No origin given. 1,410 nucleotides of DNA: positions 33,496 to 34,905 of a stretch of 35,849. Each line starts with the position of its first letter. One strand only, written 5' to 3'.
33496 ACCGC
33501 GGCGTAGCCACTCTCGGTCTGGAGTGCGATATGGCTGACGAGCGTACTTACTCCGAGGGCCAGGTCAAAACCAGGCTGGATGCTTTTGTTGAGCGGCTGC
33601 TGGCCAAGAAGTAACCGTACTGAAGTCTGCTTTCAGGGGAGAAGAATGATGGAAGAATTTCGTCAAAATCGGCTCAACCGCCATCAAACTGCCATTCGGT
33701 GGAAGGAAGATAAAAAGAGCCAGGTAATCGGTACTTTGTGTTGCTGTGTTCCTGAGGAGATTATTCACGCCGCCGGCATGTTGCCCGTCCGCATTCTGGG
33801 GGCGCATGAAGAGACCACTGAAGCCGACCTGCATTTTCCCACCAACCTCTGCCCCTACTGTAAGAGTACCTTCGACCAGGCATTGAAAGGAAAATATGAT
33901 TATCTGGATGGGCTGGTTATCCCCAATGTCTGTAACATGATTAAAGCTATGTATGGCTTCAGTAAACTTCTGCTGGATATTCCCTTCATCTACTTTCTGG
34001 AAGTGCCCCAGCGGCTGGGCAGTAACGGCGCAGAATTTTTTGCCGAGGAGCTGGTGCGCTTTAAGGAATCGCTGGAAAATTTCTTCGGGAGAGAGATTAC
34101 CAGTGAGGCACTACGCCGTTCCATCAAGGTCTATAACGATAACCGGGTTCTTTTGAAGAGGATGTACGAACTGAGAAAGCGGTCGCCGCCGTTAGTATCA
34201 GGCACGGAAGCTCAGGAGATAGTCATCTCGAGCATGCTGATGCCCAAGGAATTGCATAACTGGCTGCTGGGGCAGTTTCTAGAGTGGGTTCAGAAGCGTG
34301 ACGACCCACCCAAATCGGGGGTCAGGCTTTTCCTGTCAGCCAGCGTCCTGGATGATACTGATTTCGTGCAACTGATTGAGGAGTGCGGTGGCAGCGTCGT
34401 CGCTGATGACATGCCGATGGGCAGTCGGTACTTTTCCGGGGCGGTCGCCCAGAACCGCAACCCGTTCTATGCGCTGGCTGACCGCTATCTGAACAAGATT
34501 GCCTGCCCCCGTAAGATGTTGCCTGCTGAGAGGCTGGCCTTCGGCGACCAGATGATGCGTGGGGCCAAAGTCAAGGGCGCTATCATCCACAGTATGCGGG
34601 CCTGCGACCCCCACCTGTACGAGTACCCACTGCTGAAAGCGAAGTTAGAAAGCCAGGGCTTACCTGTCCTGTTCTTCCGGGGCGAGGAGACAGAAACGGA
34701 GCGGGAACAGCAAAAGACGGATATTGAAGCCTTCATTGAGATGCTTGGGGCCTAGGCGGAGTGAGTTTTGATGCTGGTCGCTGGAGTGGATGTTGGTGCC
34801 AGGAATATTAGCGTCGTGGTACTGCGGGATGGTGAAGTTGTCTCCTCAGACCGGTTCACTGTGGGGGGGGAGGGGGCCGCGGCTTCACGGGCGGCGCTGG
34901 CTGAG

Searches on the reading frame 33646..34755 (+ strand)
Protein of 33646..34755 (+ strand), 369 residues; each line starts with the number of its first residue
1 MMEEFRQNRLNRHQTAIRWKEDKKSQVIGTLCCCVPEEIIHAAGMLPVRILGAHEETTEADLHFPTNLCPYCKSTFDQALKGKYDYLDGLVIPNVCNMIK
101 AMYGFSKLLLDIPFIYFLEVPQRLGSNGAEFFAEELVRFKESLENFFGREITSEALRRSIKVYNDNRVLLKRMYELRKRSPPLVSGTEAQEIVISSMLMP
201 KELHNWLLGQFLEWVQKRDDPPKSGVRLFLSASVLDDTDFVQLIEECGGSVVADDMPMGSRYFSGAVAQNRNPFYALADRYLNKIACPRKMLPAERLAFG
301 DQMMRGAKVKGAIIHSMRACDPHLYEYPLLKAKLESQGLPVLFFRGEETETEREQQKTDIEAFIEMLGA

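Call 4: search_protein_families(library=pfam, proteins=[window:33646-34755:+], max_evalue=0.01)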
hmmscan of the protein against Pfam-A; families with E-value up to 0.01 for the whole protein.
window:33646-34755:+ (369 aa): 1 family
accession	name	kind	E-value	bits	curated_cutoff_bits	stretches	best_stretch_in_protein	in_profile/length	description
PF06050.19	HGD-D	-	3.7e-89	300.1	28.4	1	32-367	1-342/342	2-hydroxyglutaryl-CoA dehydratase, D-component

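Call 5: search_protein_families(library=ncbifam, proteins=[window:33646-34755:+], max_evalue=0.01)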
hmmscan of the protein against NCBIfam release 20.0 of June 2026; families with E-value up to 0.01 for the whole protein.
window:33646-34755:+ (369 aa): 5 families
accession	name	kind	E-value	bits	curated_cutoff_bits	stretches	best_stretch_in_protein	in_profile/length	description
TIGR03190.1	benz_CoA_bzdN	equivalog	4.9e-65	219.8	453.8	1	3-367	5-371/377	benzoyl-CoA reductase, bzd-type, subunit N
NF052456.1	HyiscapDhHadC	equivalog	1.6e-60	205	700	1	5-367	8-372/372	(R)-2-hydroxyisocaproyl-CoA dehydratase subunit beta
NF040772.1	double_cubane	equivalog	1.2e-57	195.7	350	1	11-367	7-372/372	double-cubane-cluster-containing anaerobic reductase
TIGR02263.1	benz_CoA_red_C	equivalog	3.3e-55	187.6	421.15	1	15-350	19-363/380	benzoyl-CoA reductase subunit C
NF052455.1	HyiscapDhHadB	equivalog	0.003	16.3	750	0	55-182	68-204/398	(R)-2-hydroxyisocaproyl-CoA dehydratase subunit alpha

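Call 9: search_solved_structures(query=window:33646-34755:+, max_evalue=0.001, show_alignments=2)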
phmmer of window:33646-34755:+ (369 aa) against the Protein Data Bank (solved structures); distinct sequences matched with E-value up to 0.001: 5.
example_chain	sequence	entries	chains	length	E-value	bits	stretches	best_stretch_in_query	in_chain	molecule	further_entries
8s02_B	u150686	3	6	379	1.8e-63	218.1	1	3-367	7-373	BzdN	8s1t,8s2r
3o3m_B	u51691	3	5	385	1.1e-45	159.5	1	14-367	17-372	beta subunit 2-hydroxyacyl-CoA dehydratase | beta-subunit 2-hydroxyacyl-CoA dehydratase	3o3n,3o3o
9g87_B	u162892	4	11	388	3.8e-33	118.3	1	15-366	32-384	3-methylbenzoyl-CoA reductase gamma subunit MbdN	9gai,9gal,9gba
7yyl_C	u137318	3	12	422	5.3e-29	104.7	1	22-367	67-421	Dehydratase family protein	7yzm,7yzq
6eno_A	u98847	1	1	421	6.8e-29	104.3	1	22-367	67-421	Dehydratase family protein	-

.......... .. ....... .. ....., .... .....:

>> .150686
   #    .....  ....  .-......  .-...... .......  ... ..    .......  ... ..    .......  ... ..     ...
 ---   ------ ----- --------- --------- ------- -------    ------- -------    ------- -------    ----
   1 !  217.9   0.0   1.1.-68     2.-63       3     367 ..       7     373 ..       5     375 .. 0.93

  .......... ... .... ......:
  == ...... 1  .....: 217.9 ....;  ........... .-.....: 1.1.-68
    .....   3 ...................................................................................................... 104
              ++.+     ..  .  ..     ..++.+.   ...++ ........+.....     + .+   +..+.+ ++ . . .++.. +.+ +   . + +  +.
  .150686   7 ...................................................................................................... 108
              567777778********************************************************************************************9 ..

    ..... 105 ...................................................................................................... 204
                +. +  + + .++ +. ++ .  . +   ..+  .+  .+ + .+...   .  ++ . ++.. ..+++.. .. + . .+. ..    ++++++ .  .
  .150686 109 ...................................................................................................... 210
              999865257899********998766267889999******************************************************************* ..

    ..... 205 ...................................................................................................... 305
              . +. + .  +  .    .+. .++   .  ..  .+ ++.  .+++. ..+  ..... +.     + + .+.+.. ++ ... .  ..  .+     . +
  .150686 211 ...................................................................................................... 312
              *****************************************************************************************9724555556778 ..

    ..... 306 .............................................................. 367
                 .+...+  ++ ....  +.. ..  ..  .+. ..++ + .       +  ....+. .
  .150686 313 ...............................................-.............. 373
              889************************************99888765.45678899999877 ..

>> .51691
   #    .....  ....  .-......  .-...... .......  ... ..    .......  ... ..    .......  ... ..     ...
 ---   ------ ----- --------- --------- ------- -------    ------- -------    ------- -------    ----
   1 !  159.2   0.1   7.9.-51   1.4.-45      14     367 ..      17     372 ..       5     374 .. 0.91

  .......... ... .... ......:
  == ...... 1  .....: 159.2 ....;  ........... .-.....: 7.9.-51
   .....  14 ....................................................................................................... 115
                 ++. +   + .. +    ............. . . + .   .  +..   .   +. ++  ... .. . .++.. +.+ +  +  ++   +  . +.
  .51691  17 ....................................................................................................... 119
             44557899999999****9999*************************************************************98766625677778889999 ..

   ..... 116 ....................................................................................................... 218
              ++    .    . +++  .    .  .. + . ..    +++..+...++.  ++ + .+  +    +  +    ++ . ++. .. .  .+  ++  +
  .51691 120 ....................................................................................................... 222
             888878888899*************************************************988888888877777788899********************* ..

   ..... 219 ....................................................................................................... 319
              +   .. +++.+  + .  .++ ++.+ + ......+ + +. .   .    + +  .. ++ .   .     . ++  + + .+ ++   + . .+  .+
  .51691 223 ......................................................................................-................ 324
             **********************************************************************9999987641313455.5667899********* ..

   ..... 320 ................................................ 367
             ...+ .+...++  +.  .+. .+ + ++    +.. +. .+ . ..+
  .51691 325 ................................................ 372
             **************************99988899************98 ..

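Call 31: search_solved_structures(query=window:33646-34755:+, max_evalue=0.001, show_alignments=5)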
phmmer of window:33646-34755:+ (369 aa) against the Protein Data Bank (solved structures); distinct sequences matched with E-value up to 0.001: 5.
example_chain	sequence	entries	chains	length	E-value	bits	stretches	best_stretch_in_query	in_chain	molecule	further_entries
8s02_B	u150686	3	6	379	1.8e-63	218.1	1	3-367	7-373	BzdN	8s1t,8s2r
3o3m_B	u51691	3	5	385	1.1e-45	159.5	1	14-367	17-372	beta subunit 2-hydroxyacyl-CoA dehydratase | beta-subunit 2-hydroxyacyl-CoA dehydratase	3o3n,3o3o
9g87_B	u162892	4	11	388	3.8e-33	118.3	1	15-366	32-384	3-methylbenzoyl-CoA reductase gamma subunit MbdN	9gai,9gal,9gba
7yyl_C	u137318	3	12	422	5.3e-29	104.7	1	22-367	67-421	Dehydratase family protein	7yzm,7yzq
6eno_A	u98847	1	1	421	6.8e-29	104.3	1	22-367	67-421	Dehydratase family protein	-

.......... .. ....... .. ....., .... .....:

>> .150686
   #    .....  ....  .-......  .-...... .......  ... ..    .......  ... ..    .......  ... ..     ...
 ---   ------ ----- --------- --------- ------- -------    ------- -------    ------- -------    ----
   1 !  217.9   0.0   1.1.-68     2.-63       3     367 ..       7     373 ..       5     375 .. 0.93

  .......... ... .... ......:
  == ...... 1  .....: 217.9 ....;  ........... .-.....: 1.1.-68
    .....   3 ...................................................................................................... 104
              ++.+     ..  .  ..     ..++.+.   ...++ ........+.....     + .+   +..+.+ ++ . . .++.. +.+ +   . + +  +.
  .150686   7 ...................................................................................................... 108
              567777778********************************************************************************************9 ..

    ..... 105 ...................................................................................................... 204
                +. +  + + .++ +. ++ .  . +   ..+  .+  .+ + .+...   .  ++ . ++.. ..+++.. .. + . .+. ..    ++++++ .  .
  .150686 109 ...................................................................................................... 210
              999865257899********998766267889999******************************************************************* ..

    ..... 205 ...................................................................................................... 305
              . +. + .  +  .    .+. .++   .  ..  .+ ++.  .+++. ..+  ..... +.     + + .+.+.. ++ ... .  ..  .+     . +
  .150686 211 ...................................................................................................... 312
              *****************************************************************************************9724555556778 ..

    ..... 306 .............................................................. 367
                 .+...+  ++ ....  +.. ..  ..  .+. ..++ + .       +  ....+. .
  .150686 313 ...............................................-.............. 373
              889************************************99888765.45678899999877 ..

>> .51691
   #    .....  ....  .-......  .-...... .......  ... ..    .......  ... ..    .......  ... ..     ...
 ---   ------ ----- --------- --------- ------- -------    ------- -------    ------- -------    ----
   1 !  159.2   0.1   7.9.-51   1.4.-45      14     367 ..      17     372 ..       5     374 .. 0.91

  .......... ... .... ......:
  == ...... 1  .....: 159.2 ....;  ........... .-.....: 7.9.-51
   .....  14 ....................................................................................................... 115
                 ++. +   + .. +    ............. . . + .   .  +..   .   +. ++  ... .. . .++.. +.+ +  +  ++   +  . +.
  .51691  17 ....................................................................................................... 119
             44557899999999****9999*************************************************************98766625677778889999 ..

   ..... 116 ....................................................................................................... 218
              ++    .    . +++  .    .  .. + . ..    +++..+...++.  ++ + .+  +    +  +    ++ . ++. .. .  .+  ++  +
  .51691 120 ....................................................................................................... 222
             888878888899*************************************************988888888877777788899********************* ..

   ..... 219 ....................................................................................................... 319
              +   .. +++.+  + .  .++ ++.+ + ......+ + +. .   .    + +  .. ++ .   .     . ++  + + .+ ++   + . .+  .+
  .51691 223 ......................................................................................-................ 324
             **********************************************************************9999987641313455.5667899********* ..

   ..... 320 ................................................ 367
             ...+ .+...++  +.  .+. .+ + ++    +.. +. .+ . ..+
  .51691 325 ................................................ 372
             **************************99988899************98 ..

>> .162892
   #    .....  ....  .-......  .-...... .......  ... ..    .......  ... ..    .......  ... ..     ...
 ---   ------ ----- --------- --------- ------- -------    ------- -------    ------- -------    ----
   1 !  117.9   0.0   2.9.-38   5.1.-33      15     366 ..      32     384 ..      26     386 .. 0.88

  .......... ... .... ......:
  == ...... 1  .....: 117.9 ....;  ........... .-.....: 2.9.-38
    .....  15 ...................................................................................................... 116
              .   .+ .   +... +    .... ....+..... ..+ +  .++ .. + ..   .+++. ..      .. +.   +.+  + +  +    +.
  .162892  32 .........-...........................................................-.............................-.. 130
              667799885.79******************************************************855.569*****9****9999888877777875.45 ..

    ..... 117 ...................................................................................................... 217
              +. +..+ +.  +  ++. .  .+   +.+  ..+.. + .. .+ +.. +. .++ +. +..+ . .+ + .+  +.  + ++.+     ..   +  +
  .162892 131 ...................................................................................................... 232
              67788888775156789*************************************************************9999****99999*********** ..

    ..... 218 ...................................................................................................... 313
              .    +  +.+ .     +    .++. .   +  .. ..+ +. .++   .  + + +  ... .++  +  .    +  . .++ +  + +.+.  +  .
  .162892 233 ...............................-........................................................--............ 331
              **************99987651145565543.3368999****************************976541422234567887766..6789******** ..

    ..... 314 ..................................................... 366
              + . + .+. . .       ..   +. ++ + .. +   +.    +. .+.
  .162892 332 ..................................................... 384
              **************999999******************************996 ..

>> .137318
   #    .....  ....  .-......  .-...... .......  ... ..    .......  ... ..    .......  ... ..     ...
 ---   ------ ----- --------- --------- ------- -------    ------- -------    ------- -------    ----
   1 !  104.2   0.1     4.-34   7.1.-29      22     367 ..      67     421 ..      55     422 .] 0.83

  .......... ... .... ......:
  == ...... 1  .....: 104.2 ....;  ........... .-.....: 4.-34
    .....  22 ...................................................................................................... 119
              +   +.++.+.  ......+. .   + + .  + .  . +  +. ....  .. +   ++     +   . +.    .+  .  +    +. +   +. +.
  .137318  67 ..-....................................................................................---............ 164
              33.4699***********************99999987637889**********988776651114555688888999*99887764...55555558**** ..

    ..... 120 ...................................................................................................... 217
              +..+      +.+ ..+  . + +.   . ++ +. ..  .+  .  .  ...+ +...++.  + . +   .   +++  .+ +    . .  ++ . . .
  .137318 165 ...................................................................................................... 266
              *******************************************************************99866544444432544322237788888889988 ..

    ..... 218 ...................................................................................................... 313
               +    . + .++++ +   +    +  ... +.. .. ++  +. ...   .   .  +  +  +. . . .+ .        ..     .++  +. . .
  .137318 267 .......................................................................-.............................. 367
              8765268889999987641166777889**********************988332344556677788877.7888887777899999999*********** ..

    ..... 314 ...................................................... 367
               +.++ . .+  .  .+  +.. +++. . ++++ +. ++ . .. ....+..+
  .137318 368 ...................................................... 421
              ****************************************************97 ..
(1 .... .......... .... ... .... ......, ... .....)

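Call 56: search_protein_representatives(protein=window:33646-34755:+)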
Query: 369 residues. Proteins with E-value up to 0.001 (for the whole library): 3766; up to 1e-10: 2197; up to 1e-30: 738. The best 150 are listed.
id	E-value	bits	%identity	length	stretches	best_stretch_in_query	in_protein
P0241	1.9e-136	471.3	54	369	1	1-367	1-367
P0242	3.7e-99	348.7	60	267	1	102-367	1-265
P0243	6.2e-86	305.2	45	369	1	1-367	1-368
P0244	3.0e-84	299.6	42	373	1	2-367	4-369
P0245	3.2e-81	289.7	42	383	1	10-368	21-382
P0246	8.0e-81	288.3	40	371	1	7-367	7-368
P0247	1.0e-80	288.0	41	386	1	6-367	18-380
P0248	2.1e-80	286.9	40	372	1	10-368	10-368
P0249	2.5e-80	286.7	38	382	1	2-368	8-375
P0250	1.3e-78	281.1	41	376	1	11-368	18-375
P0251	2.2e-76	273.7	37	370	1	5-367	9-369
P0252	1.1e-73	264.8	37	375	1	4-367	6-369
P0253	1.3e-72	261.4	42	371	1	10-367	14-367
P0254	3.2e-72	260.0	39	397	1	13-366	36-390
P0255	5.7e-72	259.2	37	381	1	3-368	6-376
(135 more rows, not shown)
